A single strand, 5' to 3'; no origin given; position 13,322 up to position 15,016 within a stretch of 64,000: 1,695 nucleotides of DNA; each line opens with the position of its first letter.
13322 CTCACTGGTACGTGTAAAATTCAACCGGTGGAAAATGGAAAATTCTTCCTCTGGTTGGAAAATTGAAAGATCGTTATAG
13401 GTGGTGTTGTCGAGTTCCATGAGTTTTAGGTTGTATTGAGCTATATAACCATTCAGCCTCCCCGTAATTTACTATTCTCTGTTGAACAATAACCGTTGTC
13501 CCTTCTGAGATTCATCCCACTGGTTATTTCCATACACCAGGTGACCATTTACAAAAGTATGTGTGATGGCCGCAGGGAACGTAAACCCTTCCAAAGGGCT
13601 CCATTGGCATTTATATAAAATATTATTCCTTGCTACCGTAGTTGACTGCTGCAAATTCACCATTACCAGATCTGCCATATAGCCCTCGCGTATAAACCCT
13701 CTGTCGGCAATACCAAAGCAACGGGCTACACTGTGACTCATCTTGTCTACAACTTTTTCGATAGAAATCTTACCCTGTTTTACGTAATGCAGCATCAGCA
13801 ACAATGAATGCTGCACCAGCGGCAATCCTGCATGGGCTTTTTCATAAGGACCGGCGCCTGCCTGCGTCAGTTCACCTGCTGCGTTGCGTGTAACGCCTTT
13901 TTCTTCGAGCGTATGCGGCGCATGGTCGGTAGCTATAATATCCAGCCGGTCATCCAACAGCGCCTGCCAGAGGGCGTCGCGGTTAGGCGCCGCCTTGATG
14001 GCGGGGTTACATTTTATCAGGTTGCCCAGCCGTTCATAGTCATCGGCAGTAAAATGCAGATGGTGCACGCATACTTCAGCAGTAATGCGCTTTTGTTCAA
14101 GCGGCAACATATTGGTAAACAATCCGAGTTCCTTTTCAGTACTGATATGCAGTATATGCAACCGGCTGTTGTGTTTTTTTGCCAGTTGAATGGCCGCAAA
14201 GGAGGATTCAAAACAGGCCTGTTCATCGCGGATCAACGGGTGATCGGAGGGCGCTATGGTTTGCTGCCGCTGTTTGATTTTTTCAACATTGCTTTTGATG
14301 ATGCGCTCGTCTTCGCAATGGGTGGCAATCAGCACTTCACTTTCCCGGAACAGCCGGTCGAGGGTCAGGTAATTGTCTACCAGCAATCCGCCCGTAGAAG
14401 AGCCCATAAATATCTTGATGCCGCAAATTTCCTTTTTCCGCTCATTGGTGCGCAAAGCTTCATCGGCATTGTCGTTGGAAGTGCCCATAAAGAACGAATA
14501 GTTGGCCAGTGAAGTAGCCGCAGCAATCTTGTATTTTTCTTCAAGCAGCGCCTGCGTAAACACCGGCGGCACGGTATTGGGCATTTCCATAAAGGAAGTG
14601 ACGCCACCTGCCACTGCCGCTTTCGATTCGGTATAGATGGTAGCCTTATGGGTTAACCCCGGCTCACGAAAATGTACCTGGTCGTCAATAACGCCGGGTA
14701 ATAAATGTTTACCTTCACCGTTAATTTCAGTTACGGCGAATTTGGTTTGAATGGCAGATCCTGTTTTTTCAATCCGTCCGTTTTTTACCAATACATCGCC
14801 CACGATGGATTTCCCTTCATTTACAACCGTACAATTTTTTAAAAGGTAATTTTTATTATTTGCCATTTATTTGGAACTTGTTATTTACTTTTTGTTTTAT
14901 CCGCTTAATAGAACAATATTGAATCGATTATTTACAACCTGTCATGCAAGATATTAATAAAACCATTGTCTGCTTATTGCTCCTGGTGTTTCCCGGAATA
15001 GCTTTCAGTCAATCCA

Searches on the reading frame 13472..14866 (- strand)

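Call 57: search_protein_families(library=pfam, proteins=[window:13472-14866:-], max_evalue=0.00001)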
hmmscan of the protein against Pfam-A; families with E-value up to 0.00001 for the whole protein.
window:13472-14866:- (464 aa): 2 families
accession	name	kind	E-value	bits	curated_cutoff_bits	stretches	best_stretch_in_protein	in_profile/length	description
PF01979.26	Amidohydro_1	-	1.7e-19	70.7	25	1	55-444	2-345/345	Amidohydrolase family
PF07969.17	Amidohydro_3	-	5.8e-06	26.5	29.7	0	365-445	405-472/472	Amidohydrolase family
